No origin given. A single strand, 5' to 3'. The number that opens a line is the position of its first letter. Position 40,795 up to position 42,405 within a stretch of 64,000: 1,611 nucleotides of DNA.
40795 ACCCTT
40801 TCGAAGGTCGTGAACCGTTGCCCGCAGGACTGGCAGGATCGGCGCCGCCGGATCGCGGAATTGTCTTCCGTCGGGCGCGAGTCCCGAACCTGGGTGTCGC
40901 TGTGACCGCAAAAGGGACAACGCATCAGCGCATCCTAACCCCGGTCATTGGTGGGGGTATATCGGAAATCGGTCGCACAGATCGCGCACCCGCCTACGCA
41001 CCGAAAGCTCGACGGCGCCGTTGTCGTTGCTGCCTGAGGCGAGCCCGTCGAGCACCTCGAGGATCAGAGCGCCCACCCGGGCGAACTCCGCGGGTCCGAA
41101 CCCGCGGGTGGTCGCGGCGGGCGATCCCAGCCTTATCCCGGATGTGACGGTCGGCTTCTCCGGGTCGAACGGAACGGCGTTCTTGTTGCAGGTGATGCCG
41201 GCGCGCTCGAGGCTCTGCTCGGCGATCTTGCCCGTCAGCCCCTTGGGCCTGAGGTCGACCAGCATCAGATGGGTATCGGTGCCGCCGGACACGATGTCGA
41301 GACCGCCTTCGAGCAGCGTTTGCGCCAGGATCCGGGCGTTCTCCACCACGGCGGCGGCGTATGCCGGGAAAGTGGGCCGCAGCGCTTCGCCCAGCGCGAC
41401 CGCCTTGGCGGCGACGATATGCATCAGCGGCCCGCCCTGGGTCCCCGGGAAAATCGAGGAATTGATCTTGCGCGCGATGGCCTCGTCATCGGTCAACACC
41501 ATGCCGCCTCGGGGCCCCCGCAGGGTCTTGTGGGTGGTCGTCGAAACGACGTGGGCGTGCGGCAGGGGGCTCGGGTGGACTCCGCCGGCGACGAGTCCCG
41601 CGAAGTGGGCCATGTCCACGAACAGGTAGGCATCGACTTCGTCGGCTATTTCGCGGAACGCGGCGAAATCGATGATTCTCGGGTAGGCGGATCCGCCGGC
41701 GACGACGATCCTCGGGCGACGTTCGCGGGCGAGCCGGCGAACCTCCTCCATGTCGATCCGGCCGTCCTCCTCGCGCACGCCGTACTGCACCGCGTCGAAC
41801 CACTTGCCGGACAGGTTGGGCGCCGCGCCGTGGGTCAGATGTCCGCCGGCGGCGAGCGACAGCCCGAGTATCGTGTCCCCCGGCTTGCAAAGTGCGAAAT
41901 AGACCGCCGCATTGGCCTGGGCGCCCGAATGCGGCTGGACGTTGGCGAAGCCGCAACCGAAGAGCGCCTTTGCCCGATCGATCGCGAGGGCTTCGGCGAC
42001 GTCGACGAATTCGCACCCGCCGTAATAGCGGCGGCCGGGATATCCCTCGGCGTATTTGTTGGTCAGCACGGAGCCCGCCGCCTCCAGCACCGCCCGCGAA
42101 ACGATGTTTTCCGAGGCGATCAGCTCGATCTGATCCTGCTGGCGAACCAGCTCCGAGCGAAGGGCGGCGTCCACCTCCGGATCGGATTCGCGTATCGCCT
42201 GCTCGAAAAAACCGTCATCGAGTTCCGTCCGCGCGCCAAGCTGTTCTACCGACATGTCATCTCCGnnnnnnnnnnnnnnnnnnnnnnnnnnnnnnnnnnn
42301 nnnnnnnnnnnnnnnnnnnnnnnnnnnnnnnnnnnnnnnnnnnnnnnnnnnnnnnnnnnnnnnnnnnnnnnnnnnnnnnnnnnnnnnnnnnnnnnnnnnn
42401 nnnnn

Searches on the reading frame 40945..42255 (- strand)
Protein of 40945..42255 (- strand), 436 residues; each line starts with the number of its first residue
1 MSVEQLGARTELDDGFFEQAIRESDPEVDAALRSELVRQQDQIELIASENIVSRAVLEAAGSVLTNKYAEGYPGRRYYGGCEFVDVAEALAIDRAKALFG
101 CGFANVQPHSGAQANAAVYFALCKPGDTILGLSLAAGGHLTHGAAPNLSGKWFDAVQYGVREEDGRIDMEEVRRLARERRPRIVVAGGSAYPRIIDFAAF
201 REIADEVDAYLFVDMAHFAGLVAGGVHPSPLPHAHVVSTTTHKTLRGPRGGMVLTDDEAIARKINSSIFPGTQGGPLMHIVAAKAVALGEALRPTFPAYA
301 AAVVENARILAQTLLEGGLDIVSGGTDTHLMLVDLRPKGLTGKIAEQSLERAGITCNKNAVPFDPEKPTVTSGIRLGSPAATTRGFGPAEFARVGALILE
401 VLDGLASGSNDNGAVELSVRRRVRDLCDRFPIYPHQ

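Call 33: find_encoding_contigs(protein=window:40945-42255:-, flank=10000, max_places=1)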
Protein window:40945-42255:- (436 aa): 2 contigs read that carry it; 1 place shown.
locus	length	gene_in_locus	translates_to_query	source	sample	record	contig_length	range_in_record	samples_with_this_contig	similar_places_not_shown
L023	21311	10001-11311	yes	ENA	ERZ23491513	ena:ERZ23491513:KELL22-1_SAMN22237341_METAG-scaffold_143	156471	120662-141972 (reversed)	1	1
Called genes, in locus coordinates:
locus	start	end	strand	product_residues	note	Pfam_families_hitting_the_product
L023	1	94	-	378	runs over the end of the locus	PF00925:GTP_cyclohydro2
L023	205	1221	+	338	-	-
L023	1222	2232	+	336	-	PF13237:Fer4_10 (faint)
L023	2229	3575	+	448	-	PF00501:AMP-binding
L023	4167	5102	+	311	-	-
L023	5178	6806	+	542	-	PF00732:GMC_oxred_N, PF00890:FAD_binding_2 (faint), PF05199:GMC_oxred_C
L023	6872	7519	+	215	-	PF00702:Hydrolase, PF12710:HAD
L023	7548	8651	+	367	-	PF13433:Peripla_BP_5, PF13458:Peripla_BP_6, PF01094:ANF_receptor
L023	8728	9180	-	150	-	PF05443:ROS_MUCR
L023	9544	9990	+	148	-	PF02502:LacAB_rpiB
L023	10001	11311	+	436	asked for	PF00464:SHMT, PF00155:Aminotran_1_2 (faint), PF01041:DegT_DnrJ_EryC1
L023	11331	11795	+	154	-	PF22811:Zn_ribbon_NrdR, PF03477:ATP-cone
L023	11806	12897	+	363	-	PF00383:dCMP_cyt_deam_1, PF14437:MafB19-deam (weak), PF01872:RibD_C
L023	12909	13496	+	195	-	PF00677:Lum_binding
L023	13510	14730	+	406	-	PF00926:DHBP_synthase, PF00925:GTP_cyclohydro2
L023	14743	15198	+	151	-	PF00885:DMRL_synthase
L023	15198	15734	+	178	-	PF01029:NusB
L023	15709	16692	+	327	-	PF00586:AIRS, PF02769:AIRS_C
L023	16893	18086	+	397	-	PF07690:MFS_1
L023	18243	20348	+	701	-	PF03030:H_PPase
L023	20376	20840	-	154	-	PF04355:BamE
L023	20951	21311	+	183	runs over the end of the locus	PF03981:Ubiq_cyt_C_chap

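Call 35: search_protein_families(library=ncbifam, proteins=[L023:15709-16692:+], max_evalue=0.001)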
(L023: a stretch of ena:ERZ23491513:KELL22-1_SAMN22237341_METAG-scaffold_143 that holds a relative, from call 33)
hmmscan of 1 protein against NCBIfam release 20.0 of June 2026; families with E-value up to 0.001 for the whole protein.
L023:15709-16692:+ (327 aa): 11 families
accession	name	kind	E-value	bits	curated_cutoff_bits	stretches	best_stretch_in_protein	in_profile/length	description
TIGR01379.1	thiL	equivalog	1.4e-91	306.8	184.15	1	8-327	1-320/320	thiamine-phosphate kinase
NF004350.0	PRK05731.1-1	equivalog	1.2e-64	218.3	441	1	8-327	4-322/325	thiamine-phosphate kinase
NF004351.0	PRK05731.1-4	equivalog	2.6e-49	168.1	324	1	8-279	15-284/321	thiamine-phosphate kinase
NF004353.0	PRK05731.2-2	equivalog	7.1e-41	140.3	301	1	30-327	18-302/311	thiamine-phosphate kinase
NF004354.0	PRK05731.2-3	equivalog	2e-28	99.5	204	1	32-305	18-263/273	thiamine-phosphate kinase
TIGR00476.1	selD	equivalog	5.7e-13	48.7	125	1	31-258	45-266/311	selenide, water dikinase SelD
TIGR02124.1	hypE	equivalog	2.6e-11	43.1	251.6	1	11-180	15-182/332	hydrogenase expression/formation protein HypE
TIGR04050.1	MSMEG_0567_Cter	hypoth_equivalog_domain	5.4e-10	39.2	312.2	1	16-309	15-278/296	MSMEG_0567/sll0787 family protein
NF002098.0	PRK00943.1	equivalog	2.6e-09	36.5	299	1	57-258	69-270/347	selenide, water dikinase SelD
TIGR04049.1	AIR_rel_sll0787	hypoth_equivalog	3.9e-08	32.7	321.3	1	30-145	42-150/318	sll0787 family AIR synthase-like protein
TIGR03267.1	methan_mark_2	hypoth_equivalog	4.8e-08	32.4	365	0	29-161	42-168/323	methanogenesis marker 2 protein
